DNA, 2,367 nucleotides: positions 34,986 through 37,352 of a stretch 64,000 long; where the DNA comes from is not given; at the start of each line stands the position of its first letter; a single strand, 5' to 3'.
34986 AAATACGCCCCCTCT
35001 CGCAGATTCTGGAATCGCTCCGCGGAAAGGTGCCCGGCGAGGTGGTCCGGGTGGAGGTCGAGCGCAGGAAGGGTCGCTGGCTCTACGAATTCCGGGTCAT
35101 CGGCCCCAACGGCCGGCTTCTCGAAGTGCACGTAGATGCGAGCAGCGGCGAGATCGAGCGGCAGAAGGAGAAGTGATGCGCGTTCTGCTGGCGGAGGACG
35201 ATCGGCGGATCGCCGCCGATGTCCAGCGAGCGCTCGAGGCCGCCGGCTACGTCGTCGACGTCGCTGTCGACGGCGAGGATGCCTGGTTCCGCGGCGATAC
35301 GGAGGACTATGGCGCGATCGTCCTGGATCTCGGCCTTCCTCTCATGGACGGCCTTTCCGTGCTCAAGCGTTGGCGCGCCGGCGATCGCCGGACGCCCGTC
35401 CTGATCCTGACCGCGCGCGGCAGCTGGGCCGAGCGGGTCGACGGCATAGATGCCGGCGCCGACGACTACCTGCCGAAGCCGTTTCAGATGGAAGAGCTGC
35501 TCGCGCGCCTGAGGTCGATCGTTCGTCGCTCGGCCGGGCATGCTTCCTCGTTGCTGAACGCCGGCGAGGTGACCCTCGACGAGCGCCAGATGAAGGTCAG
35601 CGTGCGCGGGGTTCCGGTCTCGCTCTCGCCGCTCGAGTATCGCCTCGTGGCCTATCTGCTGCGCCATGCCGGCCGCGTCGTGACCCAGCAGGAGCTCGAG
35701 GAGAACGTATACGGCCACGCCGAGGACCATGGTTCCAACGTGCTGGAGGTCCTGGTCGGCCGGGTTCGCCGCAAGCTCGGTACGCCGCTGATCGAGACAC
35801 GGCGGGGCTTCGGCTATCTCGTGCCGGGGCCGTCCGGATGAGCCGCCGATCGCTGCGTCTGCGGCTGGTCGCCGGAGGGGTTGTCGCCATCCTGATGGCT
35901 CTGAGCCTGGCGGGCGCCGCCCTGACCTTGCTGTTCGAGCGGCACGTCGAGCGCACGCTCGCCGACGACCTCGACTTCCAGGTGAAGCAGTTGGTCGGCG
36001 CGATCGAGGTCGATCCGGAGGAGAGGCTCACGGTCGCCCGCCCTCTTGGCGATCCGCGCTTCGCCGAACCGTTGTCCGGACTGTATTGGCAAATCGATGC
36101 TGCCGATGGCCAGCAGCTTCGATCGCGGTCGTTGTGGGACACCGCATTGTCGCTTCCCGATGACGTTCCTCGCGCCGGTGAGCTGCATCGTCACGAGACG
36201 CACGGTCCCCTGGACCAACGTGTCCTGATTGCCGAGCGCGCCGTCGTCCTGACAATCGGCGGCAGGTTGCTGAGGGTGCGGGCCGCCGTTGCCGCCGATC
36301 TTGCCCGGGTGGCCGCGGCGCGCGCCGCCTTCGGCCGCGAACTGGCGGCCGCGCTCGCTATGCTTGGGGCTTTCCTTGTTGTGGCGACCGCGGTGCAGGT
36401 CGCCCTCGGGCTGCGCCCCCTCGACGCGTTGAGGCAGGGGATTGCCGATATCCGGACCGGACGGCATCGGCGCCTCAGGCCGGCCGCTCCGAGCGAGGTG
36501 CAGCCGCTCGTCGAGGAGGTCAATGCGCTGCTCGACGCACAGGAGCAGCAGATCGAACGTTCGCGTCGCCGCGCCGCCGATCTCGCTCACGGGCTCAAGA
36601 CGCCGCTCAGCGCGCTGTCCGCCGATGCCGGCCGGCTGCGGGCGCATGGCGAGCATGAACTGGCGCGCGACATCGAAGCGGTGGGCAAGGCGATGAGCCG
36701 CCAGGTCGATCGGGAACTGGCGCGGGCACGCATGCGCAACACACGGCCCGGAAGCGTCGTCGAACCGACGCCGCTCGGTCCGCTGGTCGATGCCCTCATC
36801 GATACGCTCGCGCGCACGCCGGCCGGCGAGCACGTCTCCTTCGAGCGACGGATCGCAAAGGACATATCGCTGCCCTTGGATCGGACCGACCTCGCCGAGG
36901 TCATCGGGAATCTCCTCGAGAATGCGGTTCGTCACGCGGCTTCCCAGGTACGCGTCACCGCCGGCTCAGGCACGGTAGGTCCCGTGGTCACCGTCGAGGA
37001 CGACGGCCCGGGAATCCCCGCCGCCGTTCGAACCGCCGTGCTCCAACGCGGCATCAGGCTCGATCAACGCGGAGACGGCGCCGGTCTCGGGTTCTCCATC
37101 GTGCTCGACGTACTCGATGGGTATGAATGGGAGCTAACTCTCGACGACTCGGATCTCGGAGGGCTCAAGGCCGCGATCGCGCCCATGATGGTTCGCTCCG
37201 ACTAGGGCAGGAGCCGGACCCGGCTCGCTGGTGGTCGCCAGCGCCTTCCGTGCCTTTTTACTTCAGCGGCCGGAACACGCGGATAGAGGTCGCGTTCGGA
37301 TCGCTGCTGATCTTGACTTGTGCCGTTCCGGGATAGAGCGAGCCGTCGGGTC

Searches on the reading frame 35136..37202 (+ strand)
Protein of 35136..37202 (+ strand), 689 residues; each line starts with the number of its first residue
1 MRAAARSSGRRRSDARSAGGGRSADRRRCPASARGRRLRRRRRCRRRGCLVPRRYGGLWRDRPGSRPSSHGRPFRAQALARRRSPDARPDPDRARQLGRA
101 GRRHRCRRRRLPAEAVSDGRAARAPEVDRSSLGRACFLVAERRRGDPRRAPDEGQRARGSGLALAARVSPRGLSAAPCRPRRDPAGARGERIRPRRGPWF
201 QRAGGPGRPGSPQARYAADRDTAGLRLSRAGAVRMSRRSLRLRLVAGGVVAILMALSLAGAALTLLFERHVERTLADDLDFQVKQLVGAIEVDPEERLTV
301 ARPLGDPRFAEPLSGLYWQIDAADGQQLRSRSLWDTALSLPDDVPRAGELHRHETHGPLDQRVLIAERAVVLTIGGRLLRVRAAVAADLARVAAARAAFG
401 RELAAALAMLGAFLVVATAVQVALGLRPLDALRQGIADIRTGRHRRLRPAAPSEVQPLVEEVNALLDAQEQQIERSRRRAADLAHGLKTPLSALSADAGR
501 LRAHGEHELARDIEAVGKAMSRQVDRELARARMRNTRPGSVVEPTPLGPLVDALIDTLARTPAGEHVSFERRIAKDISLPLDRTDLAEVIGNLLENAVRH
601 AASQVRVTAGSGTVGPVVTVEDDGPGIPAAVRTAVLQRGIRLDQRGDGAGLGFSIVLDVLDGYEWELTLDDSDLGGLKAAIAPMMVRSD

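Call 80: search_protein_families(library=pfam, proteins=[window:35136-37202:+], max_evalue=0.00001)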
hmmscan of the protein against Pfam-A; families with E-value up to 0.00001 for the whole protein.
window:35136-37202:+ (689 aa): 1 family
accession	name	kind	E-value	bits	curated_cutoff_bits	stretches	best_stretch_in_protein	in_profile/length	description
PF02518.31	HATPase_c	-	3.1e-12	47.3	26.4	1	582-676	2-100/111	Histidine kinase-, DNA gyrase B-, and HSP90-like ATPase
